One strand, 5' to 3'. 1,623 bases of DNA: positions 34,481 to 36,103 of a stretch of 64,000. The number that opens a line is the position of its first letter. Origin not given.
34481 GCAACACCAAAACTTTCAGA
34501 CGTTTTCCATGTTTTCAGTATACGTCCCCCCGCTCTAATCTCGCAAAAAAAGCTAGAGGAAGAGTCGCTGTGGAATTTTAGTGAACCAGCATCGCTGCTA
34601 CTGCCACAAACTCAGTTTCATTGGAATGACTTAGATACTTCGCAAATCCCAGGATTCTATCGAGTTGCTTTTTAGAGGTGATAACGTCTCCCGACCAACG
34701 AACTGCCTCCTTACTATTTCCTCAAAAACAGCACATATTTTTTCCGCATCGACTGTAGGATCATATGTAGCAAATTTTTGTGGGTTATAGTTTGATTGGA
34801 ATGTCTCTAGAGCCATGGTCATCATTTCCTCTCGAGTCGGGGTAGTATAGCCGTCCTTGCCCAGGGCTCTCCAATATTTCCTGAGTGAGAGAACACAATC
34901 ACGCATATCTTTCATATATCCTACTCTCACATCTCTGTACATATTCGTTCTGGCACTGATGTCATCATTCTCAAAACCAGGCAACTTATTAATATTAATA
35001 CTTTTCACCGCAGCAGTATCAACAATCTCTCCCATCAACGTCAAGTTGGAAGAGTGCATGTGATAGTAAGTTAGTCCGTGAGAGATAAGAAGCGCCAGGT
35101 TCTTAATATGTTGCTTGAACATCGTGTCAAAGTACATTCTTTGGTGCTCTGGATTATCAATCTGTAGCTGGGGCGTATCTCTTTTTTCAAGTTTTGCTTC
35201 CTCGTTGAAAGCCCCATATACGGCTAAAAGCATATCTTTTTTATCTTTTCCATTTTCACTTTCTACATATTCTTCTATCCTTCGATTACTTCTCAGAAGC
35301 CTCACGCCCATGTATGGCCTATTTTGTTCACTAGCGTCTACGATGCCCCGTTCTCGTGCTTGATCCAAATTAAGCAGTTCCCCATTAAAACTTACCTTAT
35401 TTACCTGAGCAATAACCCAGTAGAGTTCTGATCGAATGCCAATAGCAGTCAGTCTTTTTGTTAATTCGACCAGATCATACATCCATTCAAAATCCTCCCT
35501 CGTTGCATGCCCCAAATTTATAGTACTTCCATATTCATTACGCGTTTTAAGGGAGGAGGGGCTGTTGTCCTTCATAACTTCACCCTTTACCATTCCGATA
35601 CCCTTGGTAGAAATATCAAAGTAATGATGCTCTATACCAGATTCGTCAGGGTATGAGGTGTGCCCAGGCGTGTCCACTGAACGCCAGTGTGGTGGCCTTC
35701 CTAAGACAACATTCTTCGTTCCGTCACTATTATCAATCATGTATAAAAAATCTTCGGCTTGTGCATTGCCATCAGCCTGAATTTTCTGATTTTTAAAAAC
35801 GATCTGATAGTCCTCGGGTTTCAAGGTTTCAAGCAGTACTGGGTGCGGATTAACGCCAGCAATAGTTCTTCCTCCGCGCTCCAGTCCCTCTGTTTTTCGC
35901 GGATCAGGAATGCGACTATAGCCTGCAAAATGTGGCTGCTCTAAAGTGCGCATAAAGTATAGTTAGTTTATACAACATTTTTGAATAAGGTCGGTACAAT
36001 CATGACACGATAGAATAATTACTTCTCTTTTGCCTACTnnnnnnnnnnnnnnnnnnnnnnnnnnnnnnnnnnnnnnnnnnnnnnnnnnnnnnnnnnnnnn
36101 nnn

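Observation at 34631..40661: AT-rich locus with a 1540-aa intracellular tandem-repeat giant protein and a co-oriented 440-aa unknown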

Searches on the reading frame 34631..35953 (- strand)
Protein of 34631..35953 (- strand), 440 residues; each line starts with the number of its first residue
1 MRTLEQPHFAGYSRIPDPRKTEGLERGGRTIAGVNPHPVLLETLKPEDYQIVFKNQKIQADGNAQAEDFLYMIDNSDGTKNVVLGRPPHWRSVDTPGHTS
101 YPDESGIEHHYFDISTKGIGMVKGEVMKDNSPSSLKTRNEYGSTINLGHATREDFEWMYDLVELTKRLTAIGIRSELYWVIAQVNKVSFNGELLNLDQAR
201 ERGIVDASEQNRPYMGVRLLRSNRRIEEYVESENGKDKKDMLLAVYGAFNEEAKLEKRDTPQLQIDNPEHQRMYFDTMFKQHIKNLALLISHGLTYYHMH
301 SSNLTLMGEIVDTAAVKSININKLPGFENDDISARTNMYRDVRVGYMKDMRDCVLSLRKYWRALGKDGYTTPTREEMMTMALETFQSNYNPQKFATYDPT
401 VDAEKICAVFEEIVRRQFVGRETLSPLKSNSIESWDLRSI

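Call 3: search_protein_families(library=pfam, proteins=[window:34631-35953:-], max_evalue=1)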
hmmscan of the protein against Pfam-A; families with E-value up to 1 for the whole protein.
window:34631-35953:- (440 aa): 0 families

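Call 4: search_protein_families(library=ncbifam, proteins=[window:34631-35953:-], max_evalue=1)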
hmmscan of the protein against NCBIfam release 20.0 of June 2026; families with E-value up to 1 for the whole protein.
window:34631-35953:- (440 aa): 1 family
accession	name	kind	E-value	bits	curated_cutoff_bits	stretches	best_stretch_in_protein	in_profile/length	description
NF006912.0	PRK09400.2-3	equivalog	0.19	11.6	126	1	357-382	21-44/69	preprotein translocase subunit SecE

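Call 5: search_protein_families(library=padloc, proteins=[window:34631-35953:-], max_evalue=1)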
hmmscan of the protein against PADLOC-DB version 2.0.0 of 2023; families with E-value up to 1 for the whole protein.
window:34631-35953:- (440 aa): 0 families

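Call 9: find_homologous_proteins(query=window:34631-35953:-)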
Query window:34631-35953:- (440 aa): 10 proteins with E <= 0.001 among 5804 candidates.
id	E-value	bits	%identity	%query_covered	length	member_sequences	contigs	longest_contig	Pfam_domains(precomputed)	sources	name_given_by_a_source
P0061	0.0e+0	1012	100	100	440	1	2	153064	-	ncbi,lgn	-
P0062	6.9e-151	521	53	100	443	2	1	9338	-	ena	-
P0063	4.5e-149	515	53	100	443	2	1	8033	-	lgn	-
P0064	5.0e-149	515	54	100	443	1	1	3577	-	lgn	-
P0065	7.5e-146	505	52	100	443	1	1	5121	-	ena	-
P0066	7.7e-146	505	53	100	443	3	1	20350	-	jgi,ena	-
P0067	4.0e-118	413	47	100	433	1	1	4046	-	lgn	-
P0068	1.3e-116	408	47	99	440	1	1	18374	-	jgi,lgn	-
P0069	3.2e-96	341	41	96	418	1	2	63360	-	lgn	-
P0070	2.3e-94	335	55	64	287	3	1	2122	-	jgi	-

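Call 11: find_encoding_contigs(protein=P0061, flank=10000, max_places=3)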
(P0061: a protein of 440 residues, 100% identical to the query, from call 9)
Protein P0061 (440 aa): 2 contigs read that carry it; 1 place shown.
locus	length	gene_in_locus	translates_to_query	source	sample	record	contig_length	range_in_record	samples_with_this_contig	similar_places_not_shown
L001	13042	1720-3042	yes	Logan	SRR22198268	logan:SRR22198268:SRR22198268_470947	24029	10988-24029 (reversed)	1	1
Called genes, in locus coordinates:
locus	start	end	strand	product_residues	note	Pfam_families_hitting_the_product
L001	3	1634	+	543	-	?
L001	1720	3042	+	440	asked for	-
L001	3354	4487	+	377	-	PF13173:AAA_14, PF13635:DUF4143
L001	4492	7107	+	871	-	PF02739:5_3_exonuc_N, PF01367:5_3_exonuc, PF01612:DNA_pol_A_exo1 (weak), PF22619:DNA_polI_exo1, PF00476:DNA_pol_A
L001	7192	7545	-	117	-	-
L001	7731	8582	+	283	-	PF01149:Fapy_DNA_glyco, PF06831:H2TH, PF06827:zf-FPG_IleRS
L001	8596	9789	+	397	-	PF11258:DUF3048, PF17479:DUF3048_C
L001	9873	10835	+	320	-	PF06144:DNA_pol3_delta (faint), PF21694:DNA_pol3_delta_C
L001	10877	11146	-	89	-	PF01649:Ribosomal_S20p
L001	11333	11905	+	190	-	PF01330:RuvA_N, PF00633:HHH (faint), PF14520:HHH_5, PF07499:RuvA_C (weak)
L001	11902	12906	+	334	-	PF02388:FemAB, PF13480:Acetyltransf_6, PF02388:FemAB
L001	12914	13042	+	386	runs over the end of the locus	PF07690:MFS_1 (faint)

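Call 12: find_encoding_contigs(protein=P0069, flank=10000, max_places=3)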
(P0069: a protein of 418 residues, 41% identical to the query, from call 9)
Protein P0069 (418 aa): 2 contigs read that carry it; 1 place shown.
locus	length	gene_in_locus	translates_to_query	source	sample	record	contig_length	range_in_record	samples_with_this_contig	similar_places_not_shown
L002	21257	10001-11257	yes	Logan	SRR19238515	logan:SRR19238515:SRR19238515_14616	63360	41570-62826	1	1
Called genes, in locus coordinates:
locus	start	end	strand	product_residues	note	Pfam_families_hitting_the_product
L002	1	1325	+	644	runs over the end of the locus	PF06480:FtsH_ext, PF06068:TIP49 (faint), PF00004:AAA, PF07728:AAA_5 (weak), PF17862:AAA_lid_3, PF01434:Peptidase_M41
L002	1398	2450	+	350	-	PF02739:5_3_exonuc_N, PF01367:5_3_exonuc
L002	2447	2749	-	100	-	-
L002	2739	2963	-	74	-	-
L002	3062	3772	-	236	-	-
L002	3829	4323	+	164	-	-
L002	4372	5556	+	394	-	PF13439:Glyco_transf_4 (weak), PF00534:Glycos_transf_1, PF13692:Glyco_trans_1_4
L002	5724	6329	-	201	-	-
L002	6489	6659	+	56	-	-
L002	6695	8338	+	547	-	-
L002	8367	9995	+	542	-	-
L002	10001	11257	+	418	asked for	-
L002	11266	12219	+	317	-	PF01149:Fapy_DNA_glyco, PF06831:H2TH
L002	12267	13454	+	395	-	-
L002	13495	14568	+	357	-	PF02463:SMC_N, PF13175:AAA_15, PF13476:AAA_23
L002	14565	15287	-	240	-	PF20143:NAD_kinase_C (weak)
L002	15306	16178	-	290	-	-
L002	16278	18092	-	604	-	PF00664:ABC_membrane (faint), PF00005:ABC_tran, PF02463:SMC_N (weak), PF13304:AAA_21 (faint)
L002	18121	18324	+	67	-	-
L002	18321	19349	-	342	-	PF02645:DegV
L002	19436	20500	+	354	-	PF02661:Fic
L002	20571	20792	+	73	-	PF05635:23S_rRNA_IVP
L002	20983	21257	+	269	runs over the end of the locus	?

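Call 13: find_encoding_contigs(protein=P0066, flank=10000, max_places=2)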
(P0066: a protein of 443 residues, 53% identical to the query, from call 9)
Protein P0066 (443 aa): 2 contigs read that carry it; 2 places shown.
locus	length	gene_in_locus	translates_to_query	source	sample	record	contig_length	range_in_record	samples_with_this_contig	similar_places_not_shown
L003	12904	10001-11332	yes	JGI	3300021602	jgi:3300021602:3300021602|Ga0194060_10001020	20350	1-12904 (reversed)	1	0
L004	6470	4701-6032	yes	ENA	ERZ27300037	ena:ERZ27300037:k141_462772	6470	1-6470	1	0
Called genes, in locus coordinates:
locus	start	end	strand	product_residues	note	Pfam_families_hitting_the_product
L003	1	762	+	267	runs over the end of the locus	PF04085:MreC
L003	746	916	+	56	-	-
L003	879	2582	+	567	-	PF03717:PBP_dimer, PF00905:Transpeptidase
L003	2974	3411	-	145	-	-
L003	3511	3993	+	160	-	PF03449:GreA_GreB_N, PF01272:GreA_GreB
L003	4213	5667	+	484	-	PF01336:tRNA_anti-codon, PF00152:tRNA-synt_2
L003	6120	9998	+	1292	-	-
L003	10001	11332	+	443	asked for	-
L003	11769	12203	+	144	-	PF02381:MraZ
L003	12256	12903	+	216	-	?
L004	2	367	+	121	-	?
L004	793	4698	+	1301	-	-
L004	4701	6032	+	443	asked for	-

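Call 14: find_encoding_contigs(protein=P0068, flank=10000, max_places=2)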
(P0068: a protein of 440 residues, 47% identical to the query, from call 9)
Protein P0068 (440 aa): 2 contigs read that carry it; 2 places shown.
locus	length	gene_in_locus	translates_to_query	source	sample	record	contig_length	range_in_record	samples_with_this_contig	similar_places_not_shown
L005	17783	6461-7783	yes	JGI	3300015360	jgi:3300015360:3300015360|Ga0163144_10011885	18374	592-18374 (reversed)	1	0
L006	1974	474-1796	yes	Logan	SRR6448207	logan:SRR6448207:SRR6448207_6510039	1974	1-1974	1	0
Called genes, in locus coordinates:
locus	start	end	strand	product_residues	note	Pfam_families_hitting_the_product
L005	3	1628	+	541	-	?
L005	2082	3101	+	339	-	PF13173:AAA_14 (faint), PF06068:TIP49 (faint), PF05496:RuvB_N, PF00004:AAA, PF07728:AAA_5, PF17864:AAA_lid_4, PF05491:WHD_RuvB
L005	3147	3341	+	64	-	-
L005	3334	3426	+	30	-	-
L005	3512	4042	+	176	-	PF20772:TACO1_YebC_N, PF01709:Transcrip_reg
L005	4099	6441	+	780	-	PF06840:PDC10_C (faint), PF25082:GIPC1_GH2 (faint)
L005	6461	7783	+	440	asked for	-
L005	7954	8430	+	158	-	PF02075:RuvC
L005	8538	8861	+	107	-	-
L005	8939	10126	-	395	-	PF00579:tRNA-synt_1b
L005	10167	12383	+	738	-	PF00912:Transgly, PF00905:Transpeptidase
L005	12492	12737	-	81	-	-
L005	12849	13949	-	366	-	PF00712:DNA_pol3_beta, PF02767:DNA_pol3_beta_2, PF02768:DNA_pol3_beta_3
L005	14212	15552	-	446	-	PF11638:DnaA_N, PF13401:AAA_22 (faint), PF00308:Bac_DnaA, PF00004:AAA (weak), PF01695:IstB_IS21 (weak), PF13173:AAA_14 (weak), PF08299:Bac_DnaA_C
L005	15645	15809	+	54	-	PF00468:Ribosomal_L34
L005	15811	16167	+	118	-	PF00825:Ribonuclease_P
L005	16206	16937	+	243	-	PF02096:60KD_IMP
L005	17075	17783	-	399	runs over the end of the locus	-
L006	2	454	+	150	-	?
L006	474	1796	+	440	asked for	-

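Call 15: find_encoding_contigs(protein=P0062, flank=10000, max_places=2)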
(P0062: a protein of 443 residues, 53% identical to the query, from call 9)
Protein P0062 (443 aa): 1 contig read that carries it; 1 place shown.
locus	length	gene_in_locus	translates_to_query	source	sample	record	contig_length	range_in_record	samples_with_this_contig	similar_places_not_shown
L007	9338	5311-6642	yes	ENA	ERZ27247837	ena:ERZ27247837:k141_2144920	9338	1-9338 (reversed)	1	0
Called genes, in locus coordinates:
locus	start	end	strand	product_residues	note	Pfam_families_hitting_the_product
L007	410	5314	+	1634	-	-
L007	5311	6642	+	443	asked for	-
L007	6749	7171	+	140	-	-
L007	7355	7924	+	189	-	-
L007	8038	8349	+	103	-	PF06163:DUF977 (weak), PF13412:HTH_24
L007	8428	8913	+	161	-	PF13412:HTH_24 (weak)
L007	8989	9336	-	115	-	?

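Call 20: search_solved_structures(query=window:34631-35953:-, max_evalue=10)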
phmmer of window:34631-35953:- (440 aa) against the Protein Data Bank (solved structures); distinct sequences matched with E-value up to 10: 2.
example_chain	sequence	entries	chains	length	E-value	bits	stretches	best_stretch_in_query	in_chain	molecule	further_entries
9leq_B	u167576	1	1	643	1.2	11.3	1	247-360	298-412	Motility protein PflB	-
9hmf_L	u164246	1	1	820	1.4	11.1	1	247-360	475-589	TPR domain protein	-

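Call 32: search_solved_structures(query=A1, max_evalue=10)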
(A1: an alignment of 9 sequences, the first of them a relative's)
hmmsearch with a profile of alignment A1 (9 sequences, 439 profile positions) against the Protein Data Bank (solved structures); distinct sequences matched with E-value up to 10: 0.

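Call 42: search_protein_families(library=phrogs, proteins=[window:34631-35953:-], max_evalue=1)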
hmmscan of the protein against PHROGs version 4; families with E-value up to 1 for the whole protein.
window:34631-35953:- (440 aa): 1 family
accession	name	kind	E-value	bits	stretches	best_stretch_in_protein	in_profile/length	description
phrog_3455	-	unknown function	0.29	12.2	0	158-187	52-78/111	-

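Call 46: predict_structure(alignment_id=A1)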
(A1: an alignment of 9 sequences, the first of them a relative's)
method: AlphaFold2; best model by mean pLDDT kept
length: 440 residues; sequences in the alignment: 9
mean_pLDDT: 57.9   pTM: 0.59
mean pLDDT of the five models: 57.9, 53.0, 50.5, 47.1, 44.1
residues with pLDDT >= 90: 25; 70-90: 125; 50-70: 124; < 50: 166
segments of 3 or more residues with pLDDT < 50: 1-41, 74-161, 220-224, 297-312, 428-440
pLDDT, mean of each block of 10 residues (from residue 1): 25 31 28 30 69 65 56 46 31 35 41 37 27 28 30 43 59 58 66 67 56 57 55 75 68 61 83 82 81 60 31 57 56 68 79 82 87 91 94 87 90 88 59 33
secondary structure, 60 per line:
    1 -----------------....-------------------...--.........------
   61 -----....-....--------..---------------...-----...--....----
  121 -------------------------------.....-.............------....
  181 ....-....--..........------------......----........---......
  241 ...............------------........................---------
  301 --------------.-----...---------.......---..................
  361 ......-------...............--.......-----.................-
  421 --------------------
elements in order: H18-21 E41-43 E49-54 H66-69 E71-74 E100-102 E108-110 E113-116 H152-156 H158-170 E177-184 E186-189 E192-195 H196-201 E214-219 H224-231 H235-255 H268-291 H333-339 H344-366 H374-388 H391-397 H403-419

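Call 47: search_protein_families(library=pfam, alignment_id=A1, max_evalue=10)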
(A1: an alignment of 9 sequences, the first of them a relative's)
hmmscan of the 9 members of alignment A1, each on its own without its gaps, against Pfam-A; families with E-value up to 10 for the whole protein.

A. member 1, P0061 (440 aa): 0 families

B. families by the number of members that match (of 9 scanned): 1 family
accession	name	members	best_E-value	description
PF01960.23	ArgJ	1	0.2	ArgJ family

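Call 49: search_protein_representatives(alignment_id=A1)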
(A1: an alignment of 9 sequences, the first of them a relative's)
Query: 9 sequences, 439 profile positions. Proteins with E-value up to 0.001 (for the whole library): 87; up to 1e-10: 54; up to 1e-30: 28. The best 87 are listed.
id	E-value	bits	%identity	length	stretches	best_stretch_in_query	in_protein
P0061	1.6e-220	749.0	-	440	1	1-439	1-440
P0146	5.2e-112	391.4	-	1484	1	6-428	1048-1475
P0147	1.0e-93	331.1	-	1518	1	22-427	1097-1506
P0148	1.8e-64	234.7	-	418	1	26-436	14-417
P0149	2.3e-62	227.8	-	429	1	19-436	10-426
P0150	2.6e-62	227.6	-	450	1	6-429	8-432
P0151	2.8e-61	224.2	-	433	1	43-437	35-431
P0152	2.4e-60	221.1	-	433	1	17-436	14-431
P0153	5.8e-60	219.8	-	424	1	25-434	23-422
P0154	1.8e-59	218.2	-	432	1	46-428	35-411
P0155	8.9e-59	215.9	-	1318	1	26-436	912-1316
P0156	8.4e-57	209.4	-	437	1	23-436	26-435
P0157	3.3e-56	207.5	-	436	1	23-433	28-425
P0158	6.8e-56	206.4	-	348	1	86-436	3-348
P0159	1.7e-54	201.8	-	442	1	20-431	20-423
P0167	1.0e-47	179.4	-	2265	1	18-438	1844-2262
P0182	1.9e-20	89.6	-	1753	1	19-393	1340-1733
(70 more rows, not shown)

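Call 52: search_protein_families(library=pfam, alignment_id=A4, max_evalue=1)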
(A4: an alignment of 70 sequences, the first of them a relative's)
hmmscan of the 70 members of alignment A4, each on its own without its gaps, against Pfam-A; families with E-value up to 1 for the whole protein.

A. member 1, P0061 (440 aa): 0 families

B. families by the number of members that match (of 70 scanned): 65 families (the first 25 are shown)
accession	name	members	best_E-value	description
PF00069.31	Pkinase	3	0.0032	Protein kinase domain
PF00681.25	Plectin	2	0.0032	Plectin repeat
PF21318.3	BRCA2DBD_OB2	1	2.6e-05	BRCA2, OB2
PF03479.20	PCC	1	4e-05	Plants and Prokaryotes Conserved (PCC) domain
PF16762.11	RHH_6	1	5e-05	Ribbon-helix-helix domain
PF16549.10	T2SSS_2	1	0.00029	Type II secretion system (T2SS) pilotin, S protein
PF23678.1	YqhI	1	0.00057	YqhI-like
PF06293.20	Kdo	1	0.0014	Lipopolysaccharide kinase (Kdo/WaaP) family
PF07771.16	TSGP1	1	0.0023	Tick salivary peptide group 1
PF08558.16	TRF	1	0.0043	Telomere repeat binding factor (TRF)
PF24691.1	TreTu_C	1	0.0071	TreTu toxin, C-terminal domain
PF09613.16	HrpB1_HrpK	1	0.0089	Bacterial type III secretion protein (HrpB1_HrpK)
PF24565.1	Ned1_M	1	0.0098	Nuclear elongation and deformation protein 1-like, middle domain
PF14830.12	Haemocyan_bet_s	1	0.011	Haemocyanin beta-sandwich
PF06050.19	HGD-D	1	0.012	2-hydroxyglutaryl-CoA dehydratase, D-component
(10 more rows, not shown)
